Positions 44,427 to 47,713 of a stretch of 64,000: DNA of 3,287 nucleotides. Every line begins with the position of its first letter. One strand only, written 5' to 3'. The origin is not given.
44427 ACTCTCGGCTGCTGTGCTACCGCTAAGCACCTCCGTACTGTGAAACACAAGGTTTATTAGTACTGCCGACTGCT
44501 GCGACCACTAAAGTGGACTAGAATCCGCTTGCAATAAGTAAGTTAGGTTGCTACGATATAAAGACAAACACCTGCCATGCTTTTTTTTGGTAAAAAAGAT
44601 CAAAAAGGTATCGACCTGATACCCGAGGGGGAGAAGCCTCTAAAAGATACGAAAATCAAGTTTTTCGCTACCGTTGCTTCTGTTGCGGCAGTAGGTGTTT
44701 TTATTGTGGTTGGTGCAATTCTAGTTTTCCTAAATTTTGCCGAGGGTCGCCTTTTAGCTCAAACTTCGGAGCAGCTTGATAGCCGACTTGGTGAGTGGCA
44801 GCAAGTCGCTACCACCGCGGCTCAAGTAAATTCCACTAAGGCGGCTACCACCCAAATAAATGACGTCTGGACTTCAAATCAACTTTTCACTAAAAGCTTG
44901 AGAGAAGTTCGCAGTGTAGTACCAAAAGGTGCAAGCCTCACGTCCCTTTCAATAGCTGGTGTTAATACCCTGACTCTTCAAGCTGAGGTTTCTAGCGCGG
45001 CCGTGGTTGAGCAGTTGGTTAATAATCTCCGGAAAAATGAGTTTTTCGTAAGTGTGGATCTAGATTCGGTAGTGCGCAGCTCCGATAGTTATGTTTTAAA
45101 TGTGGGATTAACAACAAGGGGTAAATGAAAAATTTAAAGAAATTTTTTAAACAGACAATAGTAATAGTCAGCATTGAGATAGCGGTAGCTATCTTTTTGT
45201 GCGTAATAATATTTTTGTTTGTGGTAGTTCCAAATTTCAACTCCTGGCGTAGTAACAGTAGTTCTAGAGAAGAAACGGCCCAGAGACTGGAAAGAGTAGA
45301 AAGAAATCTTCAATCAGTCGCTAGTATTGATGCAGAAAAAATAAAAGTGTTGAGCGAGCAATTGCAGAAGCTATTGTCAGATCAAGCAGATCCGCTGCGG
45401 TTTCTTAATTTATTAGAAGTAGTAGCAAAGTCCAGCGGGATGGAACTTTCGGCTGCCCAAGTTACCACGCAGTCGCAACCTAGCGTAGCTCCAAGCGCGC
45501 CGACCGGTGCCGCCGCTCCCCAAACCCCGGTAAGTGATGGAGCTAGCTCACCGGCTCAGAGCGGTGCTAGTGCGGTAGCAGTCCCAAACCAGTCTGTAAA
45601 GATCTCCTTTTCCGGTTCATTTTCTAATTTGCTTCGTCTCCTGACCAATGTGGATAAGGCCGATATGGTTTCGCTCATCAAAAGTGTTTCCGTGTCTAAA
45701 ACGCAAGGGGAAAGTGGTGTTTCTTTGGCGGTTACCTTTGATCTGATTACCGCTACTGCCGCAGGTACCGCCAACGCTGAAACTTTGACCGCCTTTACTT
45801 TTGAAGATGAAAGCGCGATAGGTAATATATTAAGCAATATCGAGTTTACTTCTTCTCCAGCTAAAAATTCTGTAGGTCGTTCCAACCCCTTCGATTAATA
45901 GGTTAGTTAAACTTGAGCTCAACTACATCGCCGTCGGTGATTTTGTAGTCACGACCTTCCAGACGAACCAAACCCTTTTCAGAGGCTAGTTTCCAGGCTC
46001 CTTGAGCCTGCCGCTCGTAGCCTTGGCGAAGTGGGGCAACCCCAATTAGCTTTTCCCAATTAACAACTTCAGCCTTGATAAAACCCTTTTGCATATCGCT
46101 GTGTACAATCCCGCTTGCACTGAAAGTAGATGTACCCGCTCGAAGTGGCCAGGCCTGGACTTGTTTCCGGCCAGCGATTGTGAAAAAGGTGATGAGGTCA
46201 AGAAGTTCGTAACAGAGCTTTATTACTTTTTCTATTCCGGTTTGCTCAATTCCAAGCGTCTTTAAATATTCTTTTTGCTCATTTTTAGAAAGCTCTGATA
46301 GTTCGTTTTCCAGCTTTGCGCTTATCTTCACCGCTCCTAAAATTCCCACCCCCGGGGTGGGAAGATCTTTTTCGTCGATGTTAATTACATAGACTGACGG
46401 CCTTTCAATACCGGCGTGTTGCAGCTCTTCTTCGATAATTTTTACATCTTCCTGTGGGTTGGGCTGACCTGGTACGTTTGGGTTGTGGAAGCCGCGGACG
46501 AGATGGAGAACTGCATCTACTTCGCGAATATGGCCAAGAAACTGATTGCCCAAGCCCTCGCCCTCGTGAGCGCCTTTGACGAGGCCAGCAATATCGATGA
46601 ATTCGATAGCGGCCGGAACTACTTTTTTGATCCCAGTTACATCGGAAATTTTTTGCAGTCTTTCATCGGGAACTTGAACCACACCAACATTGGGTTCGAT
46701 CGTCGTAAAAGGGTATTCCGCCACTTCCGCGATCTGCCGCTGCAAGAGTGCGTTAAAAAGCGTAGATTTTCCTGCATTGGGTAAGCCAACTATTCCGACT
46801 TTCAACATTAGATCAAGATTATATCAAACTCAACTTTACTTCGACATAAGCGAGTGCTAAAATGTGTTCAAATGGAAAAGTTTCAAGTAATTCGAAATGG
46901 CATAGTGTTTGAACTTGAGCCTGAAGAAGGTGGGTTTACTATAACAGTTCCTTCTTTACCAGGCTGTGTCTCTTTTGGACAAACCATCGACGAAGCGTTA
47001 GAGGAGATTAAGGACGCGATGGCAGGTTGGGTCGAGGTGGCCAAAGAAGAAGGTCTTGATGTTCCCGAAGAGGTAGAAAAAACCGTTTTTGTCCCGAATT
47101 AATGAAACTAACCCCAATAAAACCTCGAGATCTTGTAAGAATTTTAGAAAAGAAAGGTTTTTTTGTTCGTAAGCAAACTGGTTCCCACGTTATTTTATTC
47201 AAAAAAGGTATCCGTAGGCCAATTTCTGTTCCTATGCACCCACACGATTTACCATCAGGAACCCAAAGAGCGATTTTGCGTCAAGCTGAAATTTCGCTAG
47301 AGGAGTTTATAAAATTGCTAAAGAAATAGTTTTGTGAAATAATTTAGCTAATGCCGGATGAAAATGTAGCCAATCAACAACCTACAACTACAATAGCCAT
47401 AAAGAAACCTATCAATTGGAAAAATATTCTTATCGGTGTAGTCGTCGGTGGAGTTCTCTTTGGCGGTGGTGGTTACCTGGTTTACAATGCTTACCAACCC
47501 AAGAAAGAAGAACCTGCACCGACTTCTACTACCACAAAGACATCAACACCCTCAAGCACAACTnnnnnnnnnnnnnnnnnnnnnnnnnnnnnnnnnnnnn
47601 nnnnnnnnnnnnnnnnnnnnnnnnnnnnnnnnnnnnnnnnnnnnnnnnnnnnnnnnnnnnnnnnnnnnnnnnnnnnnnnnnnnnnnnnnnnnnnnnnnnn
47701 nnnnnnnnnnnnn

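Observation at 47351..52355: Cassette of four paralogous signal-anchored proteins with conserved ends and duplicated junction sequences (candidate variable surface-protein system)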

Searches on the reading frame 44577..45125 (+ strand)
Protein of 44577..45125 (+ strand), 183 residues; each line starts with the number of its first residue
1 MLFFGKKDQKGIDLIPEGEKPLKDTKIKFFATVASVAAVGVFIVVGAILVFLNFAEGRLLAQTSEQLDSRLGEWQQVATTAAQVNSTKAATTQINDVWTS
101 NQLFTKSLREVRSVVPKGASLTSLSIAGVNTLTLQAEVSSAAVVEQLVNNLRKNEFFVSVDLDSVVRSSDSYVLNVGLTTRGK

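Call 80: search_protein_families(library=pfam, proteins=[window:44577-45125:+], max_evalue=0.01)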
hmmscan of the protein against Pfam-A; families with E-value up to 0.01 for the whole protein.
window:44577-45125:+ (183 aa): 1 family
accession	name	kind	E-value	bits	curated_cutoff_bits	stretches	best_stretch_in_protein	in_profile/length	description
PF05137.18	PilN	-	5.8e-08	33.1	22.8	1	108-169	3-63/78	Fimbrial assembly protein (PilN)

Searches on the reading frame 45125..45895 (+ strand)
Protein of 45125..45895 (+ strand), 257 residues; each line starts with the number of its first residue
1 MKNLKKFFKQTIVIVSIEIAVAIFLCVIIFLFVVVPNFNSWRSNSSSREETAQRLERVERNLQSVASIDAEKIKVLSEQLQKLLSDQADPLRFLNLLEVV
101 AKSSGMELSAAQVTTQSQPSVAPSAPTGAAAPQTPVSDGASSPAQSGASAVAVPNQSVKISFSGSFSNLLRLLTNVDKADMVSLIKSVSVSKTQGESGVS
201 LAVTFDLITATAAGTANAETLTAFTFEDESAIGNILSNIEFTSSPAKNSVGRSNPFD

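Call 80: search_protein_families(library=pfam, proteins=[window:45125-45895:+], max_evalue=0.01)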
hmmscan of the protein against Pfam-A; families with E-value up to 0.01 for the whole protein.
window:45125-45895:+ (257 aa): 2 families
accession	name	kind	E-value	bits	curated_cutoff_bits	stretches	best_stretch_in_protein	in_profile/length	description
PF04612.17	T2SSM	-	0.00032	21.4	27.8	0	18-89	20-92/160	Type II secretion system (T2SS), protein M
PF23958.1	DUF7287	-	0.00047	21.2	27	1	19-143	12-131/157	Family of unknown function (DUF7287)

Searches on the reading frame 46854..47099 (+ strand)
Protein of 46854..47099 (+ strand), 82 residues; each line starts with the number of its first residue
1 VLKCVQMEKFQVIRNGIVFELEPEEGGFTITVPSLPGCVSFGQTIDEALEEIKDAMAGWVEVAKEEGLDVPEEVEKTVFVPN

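Call 6: search_protein_families(library=pfam, proteins=[window:46854-47099:+], max_evalue=1)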
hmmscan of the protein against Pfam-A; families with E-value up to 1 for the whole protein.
window:46854-47099:+ (82 aa): 2 families
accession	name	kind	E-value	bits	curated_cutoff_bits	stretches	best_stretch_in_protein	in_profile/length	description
PF15919.11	HicB_lk_antitox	-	2.4e-11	44.3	27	1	23-72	8-57/123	HicB_like antitoxin of bacterial toxin-antitoxin system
PF21748.3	UPF0150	-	2.1e-06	28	27.3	1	19-71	12-64/64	UPF0150-like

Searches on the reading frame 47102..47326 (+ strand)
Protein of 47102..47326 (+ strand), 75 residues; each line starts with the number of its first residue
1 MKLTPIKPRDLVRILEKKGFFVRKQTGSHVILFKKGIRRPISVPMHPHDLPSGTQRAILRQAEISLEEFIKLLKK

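Call 6: search_protein_families(library=pfam, proteins=[window:47102-47326:+], max_evalue=1)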
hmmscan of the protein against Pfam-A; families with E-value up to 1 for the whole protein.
window:47102-47326:+ (75 aa): 1 family
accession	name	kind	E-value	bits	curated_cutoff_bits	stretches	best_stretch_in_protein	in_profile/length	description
PF07927.17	HicA_toxin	-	1.3e-17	64.1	27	1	9-64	2-58/58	HicA toxin of bacterial toxin-antitoxin,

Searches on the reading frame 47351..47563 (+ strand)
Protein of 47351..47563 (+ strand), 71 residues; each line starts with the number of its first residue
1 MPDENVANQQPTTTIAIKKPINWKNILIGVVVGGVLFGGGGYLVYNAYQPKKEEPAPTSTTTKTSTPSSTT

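Call 17: find_related_loci(query=A2, collection=genome_contigs, flank=6000)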
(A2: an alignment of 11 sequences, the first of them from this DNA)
Query A2 (71 aa) in genome_contigs; peptide patterns used: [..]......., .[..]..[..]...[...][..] (x = any residue, [..] = any of these).
283 stretches matched a pattern; 6 encode a relative of the query (tblastn E <= 1e-3); 6 distinct loci.
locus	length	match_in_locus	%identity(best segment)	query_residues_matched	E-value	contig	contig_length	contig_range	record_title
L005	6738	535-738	73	1-69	5e-29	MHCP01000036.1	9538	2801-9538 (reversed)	MAG: Candidatus Woykebacteria bacterium RBG_13_40_15 RBG_13_scaffold_8168, whole genome shotgun sequence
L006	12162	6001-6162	71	1-55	7e-21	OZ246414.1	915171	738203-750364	MAG: uncultured Gammaproteobacteria bacterium isolate SRP119689_co1_109 genome assembly, chromosome: 1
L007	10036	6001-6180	67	1-56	1e-20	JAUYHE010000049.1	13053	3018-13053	MAG: bacterium isolate C24_maxbin.080_sub C24_k141_538848, whole genome shotgun sequence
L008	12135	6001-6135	71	10-54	6e-19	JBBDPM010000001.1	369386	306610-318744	MAG: Candidatus Woykebacteria bacterium isolate LejiaB_42_22 Lejia_B_19_length_369386_cov_12, whole genome shotgun seque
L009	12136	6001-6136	52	8-55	2e-10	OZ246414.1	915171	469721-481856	MAG: uncultured Gammaproteobacteria bacterium isolate SRP119689_co1_109 genome assembly, chromosome: 1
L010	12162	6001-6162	54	1-63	2e-10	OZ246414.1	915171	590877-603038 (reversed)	MAG: uncultured Gammaproteobacteria bacterium isolate SRP119689_co1_109 genome assembly, chromosome: 1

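Call 22: find_homologous_proteins(query=A2, max_evalue=0.001)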
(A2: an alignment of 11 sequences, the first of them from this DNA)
Query A2 (11 sequences) (71 aa, profile of the alignment): 7 proteins with E <= 0.001 among 8000 candidates.
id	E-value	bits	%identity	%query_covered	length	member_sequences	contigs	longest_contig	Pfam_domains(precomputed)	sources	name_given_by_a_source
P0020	1.6e-33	132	73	77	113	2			-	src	-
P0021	3.5e-30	121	69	100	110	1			-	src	-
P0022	2.3e-27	112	62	85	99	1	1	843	-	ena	-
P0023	5.3e-26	108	59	97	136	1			-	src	-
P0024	7.7e-25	104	65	80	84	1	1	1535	-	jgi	-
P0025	1.4e-12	65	68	54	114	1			-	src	-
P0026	9.3e-5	40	30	100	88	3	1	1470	-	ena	-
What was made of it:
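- Tried and rejected: The anchor alignment returned only fragments because low-complexity words dominated (call 22).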

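Call 61: search_protein_representatives(alignment_id=A2)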
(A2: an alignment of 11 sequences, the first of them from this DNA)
Query: 11 sequences, 71 profile positions. Proteins with E-value up to 0.001 (for the whole library): 128; up to 1e-10: 30; up to 1e-30: 5. The best 128 are listed.
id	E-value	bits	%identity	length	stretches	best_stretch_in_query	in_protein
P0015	3.7e-36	138.8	-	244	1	1-71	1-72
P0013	8.9e-35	134.4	-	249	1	1-71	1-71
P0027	4.2e-34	132.2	-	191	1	1-71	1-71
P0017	5.3e-34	131.9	-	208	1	1-71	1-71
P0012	1.1e-32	127.7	-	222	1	1-71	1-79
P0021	1.1e-30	121.3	-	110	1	1-71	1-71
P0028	3.9e-28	113.1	-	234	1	1-70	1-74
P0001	4.3e-28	113.0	-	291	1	14-71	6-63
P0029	5.2e-28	112.7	-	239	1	7-70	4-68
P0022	7.4e-28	112.2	-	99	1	1-61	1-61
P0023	1.7e-26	107.9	-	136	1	1-70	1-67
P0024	2.5e-25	104.1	-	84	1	1-55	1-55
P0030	5.0e-22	93.5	-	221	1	1-71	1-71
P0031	1.4e-17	79.3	-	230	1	1-67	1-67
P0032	9.0e-17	76.7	-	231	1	9-70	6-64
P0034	7.9e-14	67.3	-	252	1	10-70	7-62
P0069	1.4e-08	50.5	-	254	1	10-71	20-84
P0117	5.1e-05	39.0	-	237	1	11-70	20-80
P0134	3.9e-04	36.2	-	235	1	2-70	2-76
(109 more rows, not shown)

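Call 63: find_encoding_contigs(protein=P0034, flank=6000, max_places=3)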
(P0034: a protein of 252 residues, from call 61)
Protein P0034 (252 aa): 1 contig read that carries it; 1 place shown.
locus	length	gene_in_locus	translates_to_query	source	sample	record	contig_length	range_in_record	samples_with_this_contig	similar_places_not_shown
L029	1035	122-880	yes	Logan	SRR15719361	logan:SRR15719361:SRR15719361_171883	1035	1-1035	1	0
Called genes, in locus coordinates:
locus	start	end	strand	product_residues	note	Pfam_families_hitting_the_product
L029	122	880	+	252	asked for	-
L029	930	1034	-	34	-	?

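Call 64: find_encoding_contigs(protein=P0134, flank=6000, max_places=3)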
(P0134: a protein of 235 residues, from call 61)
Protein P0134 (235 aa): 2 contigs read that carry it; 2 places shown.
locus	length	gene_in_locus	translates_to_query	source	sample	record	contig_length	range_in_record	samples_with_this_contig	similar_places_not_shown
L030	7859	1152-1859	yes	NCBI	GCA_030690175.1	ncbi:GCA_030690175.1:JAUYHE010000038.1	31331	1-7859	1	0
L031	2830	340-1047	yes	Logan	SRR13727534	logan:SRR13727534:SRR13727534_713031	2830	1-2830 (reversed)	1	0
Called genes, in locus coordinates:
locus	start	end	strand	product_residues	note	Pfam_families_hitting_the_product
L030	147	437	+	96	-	PF01565:FAD_binding_4 (weak)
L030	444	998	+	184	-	PF02873:MurB_C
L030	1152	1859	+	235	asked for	-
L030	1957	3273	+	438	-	PF00275:EPSP_synthase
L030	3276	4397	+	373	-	PF01168:Ala_racemase_N, PF00842:Ala_racemase_C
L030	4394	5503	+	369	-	PF01820:Dala_Dala_lig_N, PF02222:ATP-grasp (weak), PF02786:CPSase_L_D2, PF07478:Dala_Dala_lig_C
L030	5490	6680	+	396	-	PF08245:Mur_ligase_M, PF02875:Mur_ligase_C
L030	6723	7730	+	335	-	PF00953:Glycos_transf_4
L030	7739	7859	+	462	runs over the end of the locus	PF01266:DAO (faint), PF21799:MurD-like_N, PF08245:Mur_ligase_M, PF02875:Mur_ligase_C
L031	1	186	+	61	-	?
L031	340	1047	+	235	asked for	-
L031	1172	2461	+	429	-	PF00275:EPSP_synthase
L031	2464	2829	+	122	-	?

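Call 81: find_encoding_contigs(protein=P0117, flank=5000, max_places=3)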
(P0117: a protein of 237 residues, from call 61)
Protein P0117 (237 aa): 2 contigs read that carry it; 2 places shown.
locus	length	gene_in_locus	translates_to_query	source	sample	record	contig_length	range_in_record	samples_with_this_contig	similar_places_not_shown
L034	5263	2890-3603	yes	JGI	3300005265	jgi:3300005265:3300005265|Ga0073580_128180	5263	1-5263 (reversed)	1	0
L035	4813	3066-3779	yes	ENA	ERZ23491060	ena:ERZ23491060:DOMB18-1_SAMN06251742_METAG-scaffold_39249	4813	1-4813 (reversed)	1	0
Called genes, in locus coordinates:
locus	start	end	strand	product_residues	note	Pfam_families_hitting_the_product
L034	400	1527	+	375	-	-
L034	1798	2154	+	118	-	PF13173:AAA_14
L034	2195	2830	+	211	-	PF13635:DUF4143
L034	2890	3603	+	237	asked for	-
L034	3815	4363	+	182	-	PF02754:CCG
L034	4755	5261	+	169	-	?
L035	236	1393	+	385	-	-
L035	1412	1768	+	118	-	PF13650:Asp_protease_2 (weak), PF13975:gag-asp_proteas (weak)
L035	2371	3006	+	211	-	PF13635:DUF4143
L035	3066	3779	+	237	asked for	-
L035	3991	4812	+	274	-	?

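Call 82: find_encoding_contigs(protein=P0069, flank=5000, max_places=3)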
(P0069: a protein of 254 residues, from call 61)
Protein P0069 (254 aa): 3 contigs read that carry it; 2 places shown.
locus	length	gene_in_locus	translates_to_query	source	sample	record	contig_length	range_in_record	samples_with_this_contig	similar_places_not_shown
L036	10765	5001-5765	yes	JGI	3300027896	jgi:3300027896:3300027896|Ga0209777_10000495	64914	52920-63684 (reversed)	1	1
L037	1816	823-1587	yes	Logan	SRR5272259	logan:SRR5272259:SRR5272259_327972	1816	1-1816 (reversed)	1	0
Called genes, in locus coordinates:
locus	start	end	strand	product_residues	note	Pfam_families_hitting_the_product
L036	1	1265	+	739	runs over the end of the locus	PF00912:Transgly, PF00905:Transpeptidase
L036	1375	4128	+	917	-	PF26449:DUF8128, PF01935:DUF87, PF10412:TrwB_AAD_bind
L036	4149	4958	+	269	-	-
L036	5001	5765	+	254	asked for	-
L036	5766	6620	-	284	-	PF14559:TPR_19 (weak)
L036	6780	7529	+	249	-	PF20772:TACO1_YebC_N, PF01709:Transcrip_reg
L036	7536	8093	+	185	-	PF02075:RuvC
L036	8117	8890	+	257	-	PF18900:DUF5656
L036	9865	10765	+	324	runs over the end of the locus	PF13102:Phage_int_SAM_5 (faint), PF02899:Phage_int_SAM_1, PF00589:Phage_integrase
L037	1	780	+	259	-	?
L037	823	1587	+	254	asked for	-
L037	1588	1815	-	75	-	?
